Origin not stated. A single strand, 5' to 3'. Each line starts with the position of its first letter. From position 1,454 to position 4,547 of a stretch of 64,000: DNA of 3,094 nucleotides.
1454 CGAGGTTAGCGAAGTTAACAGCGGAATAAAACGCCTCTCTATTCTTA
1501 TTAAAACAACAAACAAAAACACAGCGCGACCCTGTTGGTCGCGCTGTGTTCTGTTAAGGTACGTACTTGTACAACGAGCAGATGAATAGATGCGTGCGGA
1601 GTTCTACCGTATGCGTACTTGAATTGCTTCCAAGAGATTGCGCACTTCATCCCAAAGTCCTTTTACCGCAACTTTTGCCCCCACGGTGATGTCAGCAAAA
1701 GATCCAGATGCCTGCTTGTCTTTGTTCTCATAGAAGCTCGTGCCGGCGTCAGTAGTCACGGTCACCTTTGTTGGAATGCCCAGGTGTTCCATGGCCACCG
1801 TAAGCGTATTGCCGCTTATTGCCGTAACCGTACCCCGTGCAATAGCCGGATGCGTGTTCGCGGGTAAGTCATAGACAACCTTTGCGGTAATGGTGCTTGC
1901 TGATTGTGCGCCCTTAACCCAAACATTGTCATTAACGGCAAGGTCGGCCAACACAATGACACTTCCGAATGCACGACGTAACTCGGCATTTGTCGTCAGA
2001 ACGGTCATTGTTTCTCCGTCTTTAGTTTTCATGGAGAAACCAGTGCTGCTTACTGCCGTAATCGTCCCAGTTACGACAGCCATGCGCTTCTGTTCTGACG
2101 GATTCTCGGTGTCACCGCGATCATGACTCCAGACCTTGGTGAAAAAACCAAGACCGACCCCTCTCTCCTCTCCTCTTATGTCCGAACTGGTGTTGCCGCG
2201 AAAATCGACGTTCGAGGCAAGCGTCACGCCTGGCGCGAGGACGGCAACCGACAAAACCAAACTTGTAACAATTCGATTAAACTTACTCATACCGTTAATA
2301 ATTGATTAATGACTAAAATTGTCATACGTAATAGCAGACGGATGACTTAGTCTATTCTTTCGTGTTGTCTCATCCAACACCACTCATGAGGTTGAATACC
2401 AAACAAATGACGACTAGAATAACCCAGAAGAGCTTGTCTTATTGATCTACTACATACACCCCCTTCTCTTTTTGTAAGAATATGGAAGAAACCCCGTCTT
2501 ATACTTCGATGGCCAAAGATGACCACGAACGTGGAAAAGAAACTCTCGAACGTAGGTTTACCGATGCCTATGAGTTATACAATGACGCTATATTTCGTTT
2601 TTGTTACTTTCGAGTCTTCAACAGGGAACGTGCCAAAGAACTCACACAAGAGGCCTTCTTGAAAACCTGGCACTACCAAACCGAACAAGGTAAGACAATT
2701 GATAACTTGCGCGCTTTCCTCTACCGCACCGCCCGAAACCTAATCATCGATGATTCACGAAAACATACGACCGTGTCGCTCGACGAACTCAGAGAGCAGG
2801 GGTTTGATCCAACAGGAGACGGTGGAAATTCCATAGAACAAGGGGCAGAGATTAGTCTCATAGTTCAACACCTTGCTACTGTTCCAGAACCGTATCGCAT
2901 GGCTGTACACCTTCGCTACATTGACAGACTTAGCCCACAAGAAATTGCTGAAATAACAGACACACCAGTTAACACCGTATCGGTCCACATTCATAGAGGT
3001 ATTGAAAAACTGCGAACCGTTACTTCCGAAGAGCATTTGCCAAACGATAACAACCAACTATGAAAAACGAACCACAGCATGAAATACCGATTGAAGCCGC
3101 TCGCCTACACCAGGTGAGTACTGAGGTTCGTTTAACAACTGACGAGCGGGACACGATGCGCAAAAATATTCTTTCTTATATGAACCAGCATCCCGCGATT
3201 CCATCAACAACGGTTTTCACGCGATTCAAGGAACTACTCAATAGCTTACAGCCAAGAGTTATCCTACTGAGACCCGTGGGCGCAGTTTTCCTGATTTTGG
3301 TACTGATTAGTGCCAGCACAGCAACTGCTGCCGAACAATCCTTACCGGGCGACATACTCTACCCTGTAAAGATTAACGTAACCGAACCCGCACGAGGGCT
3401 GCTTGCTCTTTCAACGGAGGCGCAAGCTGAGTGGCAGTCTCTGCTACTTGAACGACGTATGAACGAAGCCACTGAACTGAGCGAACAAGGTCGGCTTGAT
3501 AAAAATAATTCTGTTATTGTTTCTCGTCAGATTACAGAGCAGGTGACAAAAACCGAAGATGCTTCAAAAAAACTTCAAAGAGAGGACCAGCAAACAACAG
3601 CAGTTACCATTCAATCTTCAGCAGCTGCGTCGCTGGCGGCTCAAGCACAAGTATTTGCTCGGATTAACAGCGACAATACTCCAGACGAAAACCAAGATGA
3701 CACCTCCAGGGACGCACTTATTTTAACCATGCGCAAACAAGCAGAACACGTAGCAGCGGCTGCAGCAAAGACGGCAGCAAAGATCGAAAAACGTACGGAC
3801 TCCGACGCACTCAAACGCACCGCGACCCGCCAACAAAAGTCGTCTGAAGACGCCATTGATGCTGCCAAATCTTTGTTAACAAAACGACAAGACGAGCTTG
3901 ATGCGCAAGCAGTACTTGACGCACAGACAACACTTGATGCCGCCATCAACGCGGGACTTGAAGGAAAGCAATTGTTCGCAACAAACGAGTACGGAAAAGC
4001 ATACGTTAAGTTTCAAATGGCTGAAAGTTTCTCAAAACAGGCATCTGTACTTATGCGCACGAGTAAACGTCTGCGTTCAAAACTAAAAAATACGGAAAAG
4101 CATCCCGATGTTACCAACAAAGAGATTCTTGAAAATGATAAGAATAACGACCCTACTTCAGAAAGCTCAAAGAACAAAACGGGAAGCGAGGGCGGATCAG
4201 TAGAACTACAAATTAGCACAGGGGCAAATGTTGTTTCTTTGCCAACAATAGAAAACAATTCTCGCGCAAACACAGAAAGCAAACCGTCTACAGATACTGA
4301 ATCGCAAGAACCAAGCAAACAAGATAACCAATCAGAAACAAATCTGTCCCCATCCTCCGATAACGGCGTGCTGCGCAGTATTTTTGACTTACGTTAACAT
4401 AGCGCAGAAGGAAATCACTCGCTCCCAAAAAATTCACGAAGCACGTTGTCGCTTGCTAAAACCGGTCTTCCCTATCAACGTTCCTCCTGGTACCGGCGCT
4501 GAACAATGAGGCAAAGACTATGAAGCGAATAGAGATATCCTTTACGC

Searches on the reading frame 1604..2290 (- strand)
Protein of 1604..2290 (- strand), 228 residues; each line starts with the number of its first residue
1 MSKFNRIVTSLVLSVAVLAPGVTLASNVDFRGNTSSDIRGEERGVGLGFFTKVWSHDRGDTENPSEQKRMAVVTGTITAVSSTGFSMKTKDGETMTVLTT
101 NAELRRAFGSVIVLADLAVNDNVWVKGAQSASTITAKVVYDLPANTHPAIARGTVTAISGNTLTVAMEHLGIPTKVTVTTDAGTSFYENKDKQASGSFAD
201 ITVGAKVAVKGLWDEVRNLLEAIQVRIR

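Call 20: search_protein_families(library=pfam, proteins=[window:1604-2290:-], max_evalue=0.001)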
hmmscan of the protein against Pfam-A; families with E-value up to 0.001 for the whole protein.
window:1604-2290:- (228 aa): 1 family
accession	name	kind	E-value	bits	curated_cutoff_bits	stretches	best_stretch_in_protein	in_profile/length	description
PF18914.6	DUF5666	-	9e-12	45.5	27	1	152-215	1-50/60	Domain of unknown function (DUF5666)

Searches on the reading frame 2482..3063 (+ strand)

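Call 20: search_protein_families(library=pfam, proteins=[window:2482-3063:+], max_evalue=0.001)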
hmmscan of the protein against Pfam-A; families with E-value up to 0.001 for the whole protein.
window:2482-3063:+ (193 aa): 3 families
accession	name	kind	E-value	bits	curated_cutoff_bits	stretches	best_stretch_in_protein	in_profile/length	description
PF08281.18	Sigma70_r4_2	-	4.6e-12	45.8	25.7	1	131-177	8-54/54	Sigma-70, region 4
PF04542.20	Sigma70_r2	-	7.2e-10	39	24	1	30-96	2-69/71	Sigma-70 region 2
PF04545.22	Sigma70_r4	-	2.6e-07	30.5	24.1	1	131-178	2-49/50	Sigma-70, region 4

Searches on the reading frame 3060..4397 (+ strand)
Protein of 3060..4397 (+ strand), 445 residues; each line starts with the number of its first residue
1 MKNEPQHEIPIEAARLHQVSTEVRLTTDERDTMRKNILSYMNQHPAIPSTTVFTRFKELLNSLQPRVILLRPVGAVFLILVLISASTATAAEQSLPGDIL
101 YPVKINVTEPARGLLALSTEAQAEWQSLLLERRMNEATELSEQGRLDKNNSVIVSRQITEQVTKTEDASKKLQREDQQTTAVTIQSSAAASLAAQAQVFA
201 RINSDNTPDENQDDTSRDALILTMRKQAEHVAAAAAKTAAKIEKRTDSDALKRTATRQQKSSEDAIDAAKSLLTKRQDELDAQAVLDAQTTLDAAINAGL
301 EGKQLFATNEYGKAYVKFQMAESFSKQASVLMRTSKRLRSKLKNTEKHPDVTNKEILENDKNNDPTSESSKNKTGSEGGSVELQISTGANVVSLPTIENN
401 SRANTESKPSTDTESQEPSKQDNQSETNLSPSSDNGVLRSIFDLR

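Call 20: search_protein_families(library=pfam, proteins=[window:3060-4397:+], max_evalue=0.001)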
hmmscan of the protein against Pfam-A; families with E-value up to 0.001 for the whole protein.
window:3060-4397:+ (445 aa): 1 family
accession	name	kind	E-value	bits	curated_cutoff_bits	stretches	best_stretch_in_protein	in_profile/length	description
PF18915.5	DUF5667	-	8.1e-08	33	27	1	94-180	2-86/99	Domain of unknown function (DUF5667)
